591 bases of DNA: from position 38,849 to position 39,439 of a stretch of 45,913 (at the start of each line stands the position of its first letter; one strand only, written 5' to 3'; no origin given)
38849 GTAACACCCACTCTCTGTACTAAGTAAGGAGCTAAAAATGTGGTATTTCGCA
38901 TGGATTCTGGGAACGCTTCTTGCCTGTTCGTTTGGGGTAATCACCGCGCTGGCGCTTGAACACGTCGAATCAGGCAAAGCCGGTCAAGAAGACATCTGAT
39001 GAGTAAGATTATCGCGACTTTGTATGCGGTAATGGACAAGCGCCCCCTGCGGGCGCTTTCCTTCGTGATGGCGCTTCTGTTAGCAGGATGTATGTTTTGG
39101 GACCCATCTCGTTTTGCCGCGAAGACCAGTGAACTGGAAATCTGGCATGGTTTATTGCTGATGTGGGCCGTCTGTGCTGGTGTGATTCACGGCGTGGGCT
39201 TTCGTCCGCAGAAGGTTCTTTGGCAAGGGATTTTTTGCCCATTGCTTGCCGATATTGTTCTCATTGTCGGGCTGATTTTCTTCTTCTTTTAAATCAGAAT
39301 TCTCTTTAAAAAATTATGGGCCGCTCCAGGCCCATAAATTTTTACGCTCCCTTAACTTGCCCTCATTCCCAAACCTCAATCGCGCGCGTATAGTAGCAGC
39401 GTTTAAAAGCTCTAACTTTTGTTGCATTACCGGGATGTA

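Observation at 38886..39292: Small membrane proteins after cydB missed by size-filtered ORF calling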

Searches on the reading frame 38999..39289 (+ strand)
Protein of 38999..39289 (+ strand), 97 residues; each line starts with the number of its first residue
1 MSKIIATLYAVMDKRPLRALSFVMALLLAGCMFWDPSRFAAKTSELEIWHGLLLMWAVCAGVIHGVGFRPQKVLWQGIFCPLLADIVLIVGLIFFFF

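Call 4: search_protein_families(proteins=[window:38999-39289:+], library=ncbifam, max_evalue=0.01)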
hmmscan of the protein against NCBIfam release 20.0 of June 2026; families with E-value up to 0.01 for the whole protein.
window:38999-39289:+ (97 aa): 2 families
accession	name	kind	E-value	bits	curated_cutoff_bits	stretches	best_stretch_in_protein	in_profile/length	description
NF007881.0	PRK10588.1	equivalog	2e-55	185.2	116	1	1-97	1-97/97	cyd operon protein YbgE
TIGR02112.1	cyd_oper_ybgE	equivalog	7.7e-42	141.8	89.55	1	5-97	1-93/93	cyd operon protein YbgE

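Call 6: search_solved_structures(query=window:38999-39289:+, max_evalue=10)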
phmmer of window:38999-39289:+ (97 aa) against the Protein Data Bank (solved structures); distinct sequences matched with E-value up to 10: 0.

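Call 20: profile_search(protein=window:38999-39289:+)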
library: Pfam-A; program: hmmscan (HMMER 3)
A. the first sequence (97 residues): domains with independent E <= 10: 1; with E <= 0.001: 1
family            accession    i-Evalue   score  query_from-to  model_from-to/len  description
Cyd_oper_YbgE     PF09600.15    1.1e-33   115.8      17-94          1-78/79  Cyd operon protein YbgE (Cyd_oper_YbgE)

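Call 21: find_homologous_proteins(query=window:38999-39289:+, max_evalue=0.001)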
Query window:38999-39289:+ (97 aa): 402 proteins with E <= 0.001 among 415 candidates; the best 120 are listed.
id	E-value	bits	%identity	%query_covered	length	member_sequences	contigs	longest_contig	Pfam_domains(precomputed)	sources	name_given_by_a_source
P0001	1.8e-57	210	99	100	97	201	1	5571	PF09600.16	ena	-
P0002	2.0e-57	209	100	100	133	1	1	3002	PF09600.16,PF08173.17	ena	-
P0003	2.1e-57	209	100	100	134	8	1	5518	PF09600.16,PF08173.17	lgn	-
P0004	2.1e-57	209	100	100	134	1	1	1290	PF09600.16,PF08173.17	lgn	-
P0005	2.1e-57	209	100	100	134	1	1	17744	PF09600.16,PF08173.17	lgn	-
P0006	2.1e-57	209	100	100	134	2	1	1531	PF09600.16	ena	-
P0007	2.2e-57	209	100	100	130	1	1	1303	PF09600.16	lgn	-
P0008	4.5e-57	208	98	100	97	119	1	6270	PF09600.16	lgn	-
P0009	1.5e-55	203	97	100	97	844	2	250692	PF09600.16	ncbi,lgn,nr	ncbi:TPA: cyd operon protein YbgE [Escherichia coli]|nr:cyd operon protein YbgE [Escherichia coli] H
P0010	1.8e-55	203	97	100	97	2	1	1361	PF09600.16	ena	-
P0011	1.5e-54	200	100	95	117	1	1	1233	PF09600.16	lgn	-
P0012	8.9e-51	188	89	99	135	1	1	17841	PF09600.16,PF08173.17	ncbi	-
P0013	3.7e-50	186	99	89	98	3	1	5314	PF09600.16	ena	-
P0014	4.6e-50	186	87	98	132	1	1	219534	PF09600.16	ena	-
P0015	4.6e-50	186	86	100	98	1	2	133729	PF09600.16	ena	-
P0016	1.2e-49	184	86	98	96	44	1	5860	PF09600.16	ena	-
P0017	1.5e-49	184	87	88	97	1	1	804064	PF09600.16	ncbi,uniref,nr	ncbi:cyd operon protein YbgE [Cedecea colo]|uniref:Cyd operon protein YbgE n=1 Tax=Cedecea colo TaxI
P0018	1.8e-49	184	85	98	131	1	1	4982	PF09600.16,PF08173.17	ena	-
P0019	3.2e-49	183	88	96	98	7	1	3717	PF09600.16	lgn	-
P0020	4.3e-49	183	82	100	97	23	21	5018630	PF09600.16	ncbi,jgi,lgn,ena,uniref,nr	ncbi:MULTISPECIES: cyd operon protein YbgE [Cedecea]|jgi:cyd operon protein YbgE|uniref:Cytochrome b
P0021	4.6e-49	183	87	97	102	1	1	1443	PF09600.16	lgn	-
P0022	6.0e-49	182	85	99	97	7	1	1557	PF09600.16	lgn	-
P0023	6.4e-49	182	86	100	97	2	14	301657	PF09600.16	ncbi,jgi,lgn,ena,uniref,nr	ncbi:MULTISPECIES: cyd operon protein YbgE [Atlantibacter]|uniref:cyd operon protein YbgE n=1 Tax=At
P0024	1.1e-48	181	83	99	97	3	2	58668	PF09600.16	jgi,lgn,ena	-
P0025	1.6e-48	181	83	99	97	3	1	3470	PF09600.16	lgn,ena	-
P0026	2.1e-48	180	85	88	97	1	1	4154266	PF09600.16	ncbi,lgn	ncbi:cyd operon protein YbgE [Enterobacteriaceae bacterium]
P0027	2.6e-48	180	82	95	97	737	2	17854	PF09600.16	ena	-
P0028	2.8e-48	180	78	99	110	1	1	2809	PF09600.16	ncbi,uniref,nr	ncbi:Protein YbgE [Salmonella enterica subsp. enterica serovar Alachua str. R6-377]|uniref:Protein Y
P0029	4.6e-48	179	84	100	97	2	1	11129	PF09600.16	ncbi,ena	-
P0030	5.3e-48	179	80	95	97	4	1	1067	PF09600.16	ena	-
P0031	5.3e-48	179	84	99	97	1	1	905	PF09600.16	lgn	-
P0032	7.2e-48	179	84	100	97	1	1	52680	PF09600.16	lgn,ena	-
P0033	8.5e-48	179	84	99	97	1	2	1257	PF09600.16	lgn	-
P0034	8.6e-48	178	86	88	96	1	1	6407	PF09600.16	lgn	-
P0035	8.7e-48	178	84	99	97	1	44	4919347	PF09600.16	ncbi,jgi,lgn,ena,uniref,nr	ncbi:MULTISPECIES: cyd operon protein YbgE [Atlantibacter]|jgi:cyd operon protein YbgE|uniref:Cyd op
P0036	1.2e-47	178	84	100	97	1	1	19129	PF09600.16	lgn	-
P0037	1.6e-47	178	83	99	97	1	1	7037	PF09600.16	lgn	-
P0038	1.6e-47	178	84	99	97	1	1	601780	PF09600.16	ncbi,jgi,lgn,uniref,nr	ncbi:cyd operon protein YbgE [Atlantibacter sp.]|uniref:cyd operon protein YbgE n=1 Tax=Atlantibacte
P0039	1.8e-47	177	98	85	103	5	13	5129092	PF09600.16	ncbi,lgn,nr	ncbi:conserved inner membrane protein [Escherichia coli APEC IMT5155]|nr:conserved inner membrane pr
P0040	2.1e-47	177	84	99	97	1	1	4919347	PF09600.16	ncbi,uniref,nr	ncbi:cyd operon protein YbgE [Enterobacter sp. Colony194]|uniref:cyd operon protein YbgE n=1 Tax=Ent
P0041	2.6e-47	177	81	99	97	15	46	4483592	PF09600.16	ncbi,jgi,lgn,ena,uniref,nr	ncbi:cyd operon protein YbgE [Atlantibacter hermannii]|uniref:cyd operon protein YbgE n=1 Tax=Atlant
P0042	3.0e-47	177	87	88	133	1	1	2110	PF09600.16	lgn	-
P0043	3.1e-47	177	84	93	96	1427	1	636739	PF09600.16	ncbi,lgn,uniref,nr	ncbi:protein ybgE [Klebsiella pneumoniae]|uniref:cyd operon protein YbgE n=1 Tax=Klebsiella pneumoni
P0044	4.5e-47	176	82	100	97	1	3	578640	PF09600.16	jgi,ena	-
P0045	5.5e-47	176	82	100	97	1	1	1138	PF09600.16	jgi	-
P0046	5.7e-47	176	82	100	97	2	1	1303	PF09600.16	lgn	-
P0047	5.8e-47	176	82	88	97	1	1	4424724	PF09600.16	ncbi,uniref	ncbi:cyd operon protein YbgE [Dryocola sp. BD613]|uniref:cyd operon protein YbgE n=1 Tax=Dryocola sp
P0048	6.3e-47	176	82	99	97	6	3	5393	PF09600.16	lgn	-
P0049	6.4e-47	176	82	99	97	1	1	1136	PF09600.16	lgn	-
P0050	8.7e-47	175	82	100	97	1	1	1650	PF09600.16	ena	-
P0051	1.0e-46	175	82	95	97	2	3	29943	PF09600.16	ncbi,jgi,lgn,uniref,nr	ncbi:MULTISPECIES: cyd operon protein YbgE [Pseudescherichia]|uniref:cyd operon protein YbgE n=1 Tax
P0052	1.1e-46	175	83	99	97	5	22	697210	PF09600.16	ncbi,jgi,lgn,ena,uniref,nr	ncbi:cyd operon protein YbgE [Atlantibacter sp.]|uniref:cyd operon protein YbgE n=1 Tax=Atlantibacte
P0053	1.1e-46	175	82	99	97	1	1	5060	PF09600.16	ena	-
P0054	1.2e-46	175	81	89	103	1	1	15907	PF09600.16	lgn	-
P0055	1.3e-46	175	80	99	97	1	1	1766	PF09600.16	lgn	-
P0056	1.3e-46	175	81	97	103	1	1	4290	PF09600.16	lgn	-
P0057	1.3e-46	175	80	100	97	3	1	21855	PF09600.16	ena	-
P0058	1.3e-46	175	80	100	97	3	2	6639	PF09600.16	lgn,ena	-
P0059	1.5e-46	175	82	95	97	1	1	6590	PF09600.16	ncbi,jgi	-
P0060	1.5e-46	174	82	99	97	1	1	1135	PF09600.16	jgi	-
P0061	1.6e-46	174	84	99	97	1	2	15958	PF09600.16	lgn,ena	-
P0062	1.8e-46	174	78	99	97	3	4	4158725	PF09600.16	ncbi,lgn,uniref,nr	ncbi:cyd operon protein YbgE [Shimwellia blattae]|uniref:Conserved inner membrane protein n=1 Tax=Sh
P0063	2.0e-46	174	79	100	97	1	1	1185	PF09600.16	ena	-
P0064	2.1e-46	174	82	100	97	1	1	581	PF09600.16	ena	-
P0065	2.5e-46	174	80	100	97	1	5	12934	PF09600.16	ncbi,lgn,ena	-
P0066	3.0e-46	174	81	100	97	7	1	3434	PF09600.16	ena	-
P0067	3.1e-46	174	82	95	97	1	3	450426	PF09600.16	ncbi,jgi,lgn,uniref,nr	ncbi:cyd operon protein YbgE [Pseudescherichia sp.]|uniref:cyd operon protein YbgE n=1 Tax=Pseudesch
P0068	3.1e-46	173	78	100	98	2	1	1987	PF09600.16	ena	-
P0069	3.9e-46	173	100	81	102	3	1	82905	PF09600.16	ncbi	-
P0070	4.3e-46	173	90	100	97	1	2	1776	PF09600.16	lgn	-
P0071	4.5e-46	173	82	100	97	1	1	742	PF09600.16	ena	-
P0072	5.0e-46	173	81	99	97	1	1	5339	PF09600.16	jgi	-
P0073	5.4e-46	173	80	95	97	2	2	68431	PF09600.16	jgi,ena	-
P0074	5.9e-46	173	82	96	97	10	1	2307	PF09600.16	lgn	-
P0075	6.9e-46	172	79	100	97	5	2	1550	PF09600.16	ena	-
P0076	7.0e-46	172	77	100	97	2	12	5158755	PF09600.16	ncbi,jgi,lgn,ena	ncbi:cyd operon protein YbgE [Phytobacter sp. AG2a]|jgi:cyd operon protein YbgE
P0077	7.2e-46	172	78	99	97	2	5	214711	PF09600.16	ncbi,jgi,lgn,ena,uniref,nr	ncbi:cyd operon protein YbgE [Enterobacteriaceae bacterium H11S18]|uniref:cyd operon protein YbgE n=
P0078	7.7e-46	172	80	99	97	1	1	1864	PF09600.16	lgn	-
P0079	1.2e-45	172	78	100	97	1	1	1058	PF09600.16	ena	-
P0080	1.2e-45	172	79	100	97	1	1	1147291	PF09600.16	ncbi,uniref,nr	ncbi:cyd operon protein YbgE [Pluralibacter gergoviae]|uniref:cyd operon protein YbgE n=1 Tax=Plural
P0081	1.2e-45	172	79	100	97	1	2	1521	PF09600.16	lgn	-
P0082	1.3e-45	171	80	99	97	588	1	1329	PF09600.16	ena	-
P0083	1.5e-45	171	99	81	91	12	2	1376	PF09600.16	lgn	-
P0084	1.6e-45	171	77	99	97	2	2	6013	PF09600.16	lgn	-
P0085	1.7e-45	171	79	99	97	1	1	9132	PF09600.16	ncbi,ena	-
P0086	1.7e-45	171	81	98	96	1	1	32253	PF09600.16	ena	-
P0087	1.8e-45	171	77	100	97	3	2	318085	PF09600.16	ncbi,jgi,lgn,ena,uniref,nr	ncbi:cyd operon protein YbgE [Enterobacter sp.]|uniref:cyd operon protein YbgE n=1 Tax=Enterobacter 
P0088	1.9e-45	171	78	88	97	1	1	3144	PF09600.16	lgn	-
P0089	2.0e-45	171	88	100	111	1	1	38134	PF09600.16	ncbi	ncbi:cyd operon protein YbgE [Escherichia coli]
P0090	2.0e-45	171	81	88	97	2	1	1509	PF09600.16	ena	-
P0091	2.1e-45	171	100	79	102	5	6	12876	PF09600.16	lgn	-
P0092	2.2e-45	171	77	99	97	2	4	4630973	PF09600.16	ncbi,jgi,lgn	ncbi:cyd operon protein YbgE [Dryocola sp. LX212]|jgi:cyd operon protein YbgE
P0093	3.0e-45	170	81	88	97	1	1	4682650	PF09600.16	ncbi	ncbi:cyd operon protein YbgE [Salmonella enterica]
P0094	3.7e-45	170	99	80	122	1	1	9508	PF09600.16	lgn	-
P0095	4.2e-45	170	79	100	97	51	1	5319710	PF09600.16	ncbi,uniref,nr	ncbi:cyd operon protein YbgE [Buttiauxella sp. 3AFRM03]|uniref:cyd operon protein YbgE n=1 Tax=Butti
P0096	6.9e-45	169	79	99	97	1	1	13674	PF09600.16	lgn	-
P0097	6.9e-45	169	78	100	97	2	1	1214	PF09600.16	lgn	-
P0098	8.0e-45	169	76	99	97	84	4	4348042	PF09600.16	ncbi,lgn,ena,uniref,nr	ncbi:Protein ybgE [Cronobacter condimenti 1330]|uniref:Cytochrome bd biosynthesis protein n=1 Tax=Cr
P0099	8.5e-45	169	76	99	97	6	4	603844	PF09600.16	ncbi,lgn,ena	ncbi:cyd operon protein YbgE [Dryocola clanedunensis]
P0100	8.6e-45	169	77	99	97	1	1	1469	PF09600.16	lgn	-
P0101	9.7e-45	169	78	100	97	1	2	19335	PF09600.16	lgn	-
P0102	1.1e-44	168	79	100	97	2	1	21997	PF09600.16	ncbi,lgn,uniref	ncbi:cyd operon protein YbgE [Phytobacter sp. V91]|uniref:cyd operon protein YbgE n=1 Tax=Phytobacte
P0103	1.5e-44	168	85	88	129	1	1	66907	PF09600.16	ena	-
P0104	1.5e-44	168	77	99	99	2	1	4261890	PF09600.16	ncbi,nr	ncbi:hypothetical protein TUM12370_26860 [Salmonella enterica subsp. enterica serovar Choleraesuis]|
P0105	1.7e-44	168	79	95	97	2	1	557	PF09600.16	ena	-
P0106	2.1e-44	168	74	100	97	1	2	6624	PF09600.16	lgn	-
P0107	2.5e-44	167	80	96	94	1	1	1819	PF09600.16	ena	-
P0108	2.7e-44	167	79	99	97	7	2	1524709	PF09600.16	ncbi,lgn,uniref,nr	ncbi:cyd operon protein YbgE [Enterobacter sp. BIGb0383]|uniref:cyd operon protein YbgE n=1 Tax=uncl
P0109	3.6e-44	167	78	99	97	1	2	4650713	PF09600.16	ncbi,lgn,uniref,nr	ncbi:cyd operon protein YbgE [Trabulsiella odontotermitis]|uniref:cyd operon protein YbgE n=1 Tax=Tr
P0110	4.3e-44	167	78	99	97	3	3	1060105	PF09600.16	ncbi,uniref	ncbi:cyd operon protein YbgE [Kosakonia sp. YIM B13611]|uniref:cyd operon protein YbgE n=1 Tax=uncla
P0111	4.3e-44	167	79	100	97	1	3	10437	PF09600.16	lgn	-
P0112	4.7e-44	166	96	81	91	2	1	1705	PF09600.16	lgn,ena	-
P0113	5.3e-44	166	78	99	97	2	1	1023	PF09600.16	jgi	jgi:cyd operon protein YbgE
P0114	9.5e-44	166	77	95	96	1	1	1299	PF09600.16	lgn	-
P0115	1.4e-43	165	76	88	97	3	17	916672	PF09600.16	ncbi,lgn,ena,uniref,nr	ncbi:cyd operon protein YbgE [Franconibacter helveticus]|uniref:cyd operon protein YbgE n=1 Tax=Fran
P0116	2.0e-43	164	80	96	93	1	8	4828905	PF09600.16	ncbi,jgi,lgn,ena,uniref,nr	ncbi:cyd operon protein YbgE [Intestinirhabdus alba]|jgi:cyd operon protein YbgE|uniref:Cyd operon p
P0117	2.2e-43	164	78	100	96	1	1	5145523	PF09600.16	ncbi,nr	ncbi:cyd operon protein YbgE [Enterobacter sp. EA-1]|nr:cyd operon protein YbgE [Enterobacter sp. EA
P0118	2.5e-43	164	97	81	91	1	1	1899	PF09600.16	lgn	-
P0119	4.3e-43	163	76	100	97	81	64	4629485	PF09600.16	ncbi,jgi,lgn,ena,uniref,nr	ncbi:cyd operon protein YbgE [Enterobacter kobei]|jgi:cyd operon protein YbgE|uniref:Cyd operon prot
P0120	9.0e-43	162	78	99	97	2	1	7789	PF09600.16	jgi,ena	-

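Call 29: search_protein_representatives(protein=window:38999-39289:+)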
Query: 97 residues. Proteins with E-value up to 0.001 (for the whole library): 75; up to 1e-10: 30; up to 1e-30: 4. The best 75 are listed.
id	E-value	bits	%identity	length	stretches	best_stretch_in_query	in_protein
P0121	2.2e-37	143.4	86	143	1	24-97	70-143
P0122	3.9e-35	136.2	64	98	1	6-95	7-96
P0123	1.0e-33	131.6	61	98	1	3-95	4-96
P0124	2.0e-32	127.5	100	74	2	53-97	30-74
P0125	4.2e-29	116.8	75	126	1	15-82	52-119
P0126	1.8e-28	114.8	68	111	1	13-97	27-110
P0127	3.3e-25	104.3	75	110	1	37-97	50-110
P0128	5.2e-24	100.5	49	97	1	5-96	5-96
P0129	6.0e-24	100.3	87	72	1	13-64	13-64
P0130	1.7e-21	92.4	73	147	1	42-97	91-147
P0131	4.8e-21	91.0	53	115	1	2-80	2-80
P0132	8.3e-20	87.0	62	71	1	1-68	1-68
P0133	1.7e-19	86.0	59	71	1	24-96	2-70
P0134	4.3e-18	81.5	67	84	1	1-58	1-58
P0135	8.8e-18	80.5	91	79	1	3-47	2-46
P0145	3.0e-12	62.7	39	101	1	4-96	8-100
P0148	1.8e-11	60.2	45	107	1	14-93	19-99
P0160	6.8e-08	48.7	40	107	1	17-95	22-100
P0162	3.1e-07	46.6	30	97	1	5-97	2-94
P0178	6.7e-05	39.1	32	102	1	14-92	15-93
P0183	1.5e-04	38.0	32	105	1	16-94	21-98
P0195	9.5e-04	35.4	29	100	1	18-96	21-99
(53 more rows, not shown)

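Call 34: find_encoding_contigs(protein=P0145, flank=5000, max_places=2)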
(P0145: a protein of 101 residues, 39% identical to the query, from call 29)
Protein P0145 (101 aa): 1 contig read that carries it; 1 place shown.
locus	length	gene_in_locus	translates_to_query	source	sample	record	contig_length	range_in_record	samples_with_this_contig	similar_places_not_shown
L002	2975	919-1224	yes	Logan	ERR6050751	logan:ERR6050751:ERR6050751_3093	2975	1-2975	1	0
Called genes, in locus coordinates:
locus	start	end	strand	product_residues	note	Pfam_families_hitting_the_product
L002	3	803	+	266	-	?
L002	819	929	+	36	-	PF08173:YbgT_YccB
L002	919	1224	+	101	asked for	PF09600:Cyd_oper_YbgE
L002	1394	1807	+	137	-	PF01643:Acyl-ACP_TE (weak), PF13279:4HBT_2, PF03061:4HBT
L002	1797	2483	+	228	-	PF01618:MotA_ExbB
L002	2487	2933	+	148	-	PF02472:ExbD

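Call 35: find_encoding_contigs(protein=P0162, flank=5000, max_places=2)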
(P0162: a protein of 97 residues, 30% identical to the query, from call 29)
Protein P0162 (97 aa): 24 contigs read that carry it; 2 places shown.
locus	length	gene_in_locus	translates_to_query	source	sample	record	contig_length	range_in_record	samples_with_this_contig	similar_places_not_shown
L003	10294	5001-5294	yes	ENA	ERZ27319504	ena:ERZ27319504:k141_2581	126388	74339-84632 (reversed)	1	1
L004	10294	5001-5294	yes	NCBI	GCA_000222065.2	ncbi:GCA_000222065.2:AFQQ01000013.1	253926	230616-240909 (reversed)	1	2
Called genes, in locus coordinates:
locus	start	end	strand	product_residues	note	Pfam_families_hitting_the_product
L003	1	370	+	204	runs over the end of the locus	PF01330:RuvA_N, PF00633:HHH (faint), PF14520:HHH_5, PF07499:RuvA_C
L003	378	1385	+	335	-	PF05496:RuvB_N, PF00004:AAA, PF07728:AAA_5 (weak), PF17864:AAA_lid_4, PF05491:WHD_RuvB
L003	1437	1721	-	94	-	PF17274:DUF5339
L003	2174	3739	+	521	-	PF01654:Cyt_bd_oxida_I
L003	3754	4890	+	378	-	PF02322:Cyt_bd_oxida_II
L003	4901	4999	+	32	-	-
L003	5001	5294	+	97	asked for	PF09600:Cyd_oper_YbgE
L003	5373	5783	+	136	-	PF13279:4HBT_2, PF03061:4HBT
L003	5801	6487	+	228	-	PF01618:MotA_ExbB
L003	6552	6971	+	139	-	PF02472:ExbD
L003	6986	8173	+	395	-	-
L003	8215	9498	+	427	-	PF04052:TolB_N, PF26550:Tricorn_2nd, PF25460:Beta-prop_Aladin (weak), PF07676:PD40, PF25174:Beta-prop_THOC3 (weak), PF07676:PD40, PF26549:Tricorn_N, PF07676:PD40, +5 more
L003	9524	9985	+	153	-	PF00691:OmpA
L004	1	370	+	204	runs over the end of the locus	PF01330:RuvA_N, PF00633:HHH (faint), PF14520:HHH_5, PF07499:RuvA_C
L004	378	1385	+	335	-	PF05496:RuvB_N, PF00004:AAA, PF07728:AAA_5 (weak), PF17864:AAA_lid_4, PF05491:WHD_RuvB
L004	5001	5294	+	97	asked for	PF09600:Cyd_oper_YbgE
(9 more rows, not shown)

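Call 36: find_encoding_contigs(protein=P0178, flank=5000, max_places=2)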
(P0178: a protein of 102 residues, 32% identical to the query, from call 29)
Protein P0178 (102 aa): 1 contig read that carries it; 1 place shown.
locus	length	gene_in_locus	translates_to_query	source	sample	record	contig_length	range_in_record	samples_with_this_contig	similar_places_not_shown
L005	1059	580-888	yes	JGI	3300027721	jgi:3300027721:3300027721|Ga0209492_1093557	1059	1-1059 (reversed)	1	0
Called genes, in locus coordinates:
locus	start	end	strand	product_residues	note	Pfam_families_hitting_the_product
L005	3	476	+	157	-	?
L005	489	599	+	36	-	PF08173:YbgT_YccB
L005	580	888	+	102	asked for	PF09600:Cyd_oper_YbgE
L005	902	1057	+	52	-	?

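Call 37: find_encoding_contigs(protein=P0160, flank=5000, max_places=2)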
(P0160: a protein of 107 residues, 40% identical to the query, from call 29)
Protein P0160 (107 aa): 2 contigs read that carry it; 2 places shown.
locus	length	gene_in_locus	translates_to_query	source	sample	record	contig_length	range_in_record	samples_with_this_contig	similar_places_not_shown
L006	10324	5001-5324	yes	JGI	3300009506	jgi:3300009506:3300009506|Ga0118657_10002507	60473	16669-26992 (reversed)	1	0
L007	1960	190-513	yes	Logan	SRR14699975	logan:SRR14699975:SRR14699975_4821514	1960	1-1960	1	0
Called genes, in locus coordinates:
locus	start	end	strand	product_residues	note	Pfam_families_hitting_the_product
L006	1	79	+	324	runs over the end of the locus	PF00581:Rhodanese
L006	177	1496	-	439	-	PF08448:PAS_4, PF00158:Sigma54_activat, PF14532:Sigma54_activ_2, PF07724:AAA_2 (weak), PF07728:AAA_5, PF25601:AAA_lid_14, PF02954:HTH_8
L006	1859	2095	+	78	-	PF28236:CydP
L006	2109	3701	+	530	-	PF01654:Cyt_bd_oxida_I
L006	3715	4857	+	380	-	PF02322:Cyt_bd_oxida_II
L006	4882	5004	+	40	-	PF08173:YbgT_YccB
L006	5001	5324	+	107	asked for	PF09600:Cyd_oper_YbgE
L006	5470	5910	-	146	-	PF14539:DUF4442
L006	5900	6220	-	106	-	PF03992:ABM (weak)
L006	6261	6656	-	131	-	PF10861:DUF2784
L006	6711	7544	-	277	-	PF00149:Metallophos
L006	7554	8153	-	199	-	PF01209:Ubie_methyltran, PF13489:Methyltransf_23, PF13847:Methyltransf_31, PF08241:Methyltransf_11, PF08242:Methyltransf_12, PF13649:Methyltransf_25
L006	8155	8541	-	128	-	PF04379:DUF525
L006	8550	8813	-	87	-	PF10719:ComFB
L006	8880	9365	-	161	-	-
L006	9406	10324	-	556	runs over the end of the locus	PF01584:CheW, PF01476:LysM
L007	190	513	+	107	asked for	PF09600:Cyd_oper_YbgE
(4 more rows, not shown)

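Call 38: find_encoding_contigs(protein=P0195, flank=5000, max_places=2)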
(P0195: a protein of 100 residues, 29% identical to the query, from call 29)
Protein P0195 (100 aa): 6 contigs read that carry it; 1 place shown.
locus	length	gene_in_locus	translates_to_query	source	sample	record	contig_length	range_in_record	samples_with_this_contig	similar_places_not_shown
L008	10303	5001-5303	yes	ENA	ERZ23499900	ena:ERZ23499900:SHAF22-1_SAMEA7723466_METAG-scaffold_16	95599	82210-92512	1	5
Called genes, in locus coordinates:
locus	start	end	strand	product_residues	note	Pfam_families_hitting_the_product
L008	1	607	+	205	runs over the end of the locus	PF01330:RuvA_N, PF14520:HHH_5, PF07499:RuvA_C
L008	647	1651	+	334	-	PF01078:Mg_chelatase (faint), PF05496:RuvB_N, PF00004:AAA, PF07728:AAA_5 (weak), PF17864:AAA_lid_4, PF05491:WHD_RuvB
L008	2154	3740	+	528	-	PF01654:Cyt_bd_oxida_I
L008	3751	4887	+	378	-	PF02322:Cyt_bd_oxida_II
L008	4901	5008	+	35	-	PF08173:YbgT_YccB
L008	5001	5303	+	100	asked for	PF09600:Cyd_oper_YbgE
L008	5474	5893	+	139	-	PF01643:Acyl-ACP_TE (weak), PF13279:4HBT_2, PF03061:4HBT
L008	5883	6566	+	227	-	PF01618:MotA_ExbB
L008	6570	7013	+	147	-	PF02472:ExbD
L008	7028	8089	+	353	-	PF06519:TolA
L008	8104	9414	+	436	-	PF04052:TolB_N, PF26550:Tricorn_2nd, PF26549:Tricorn_N (weak), PF07676:PD40, PF26549:Tricorn_N (weak), PF07676:PD40, PF26549:Tricorn_N, PF26550:Tricorn_2nd (weak), +3 more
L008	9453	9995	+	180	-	PF00691:OmpA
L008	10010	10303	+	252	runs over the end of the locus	PF16331:TolA_bind_tri, PF13428:TPR_14 (faint), PF13432:TPR_16 (faint), PF07719:TPR_2 (faint), PF14559:TPR_19 (faint), PF13424:TPR_12 (faint), PF13174:TPR_6 (weak)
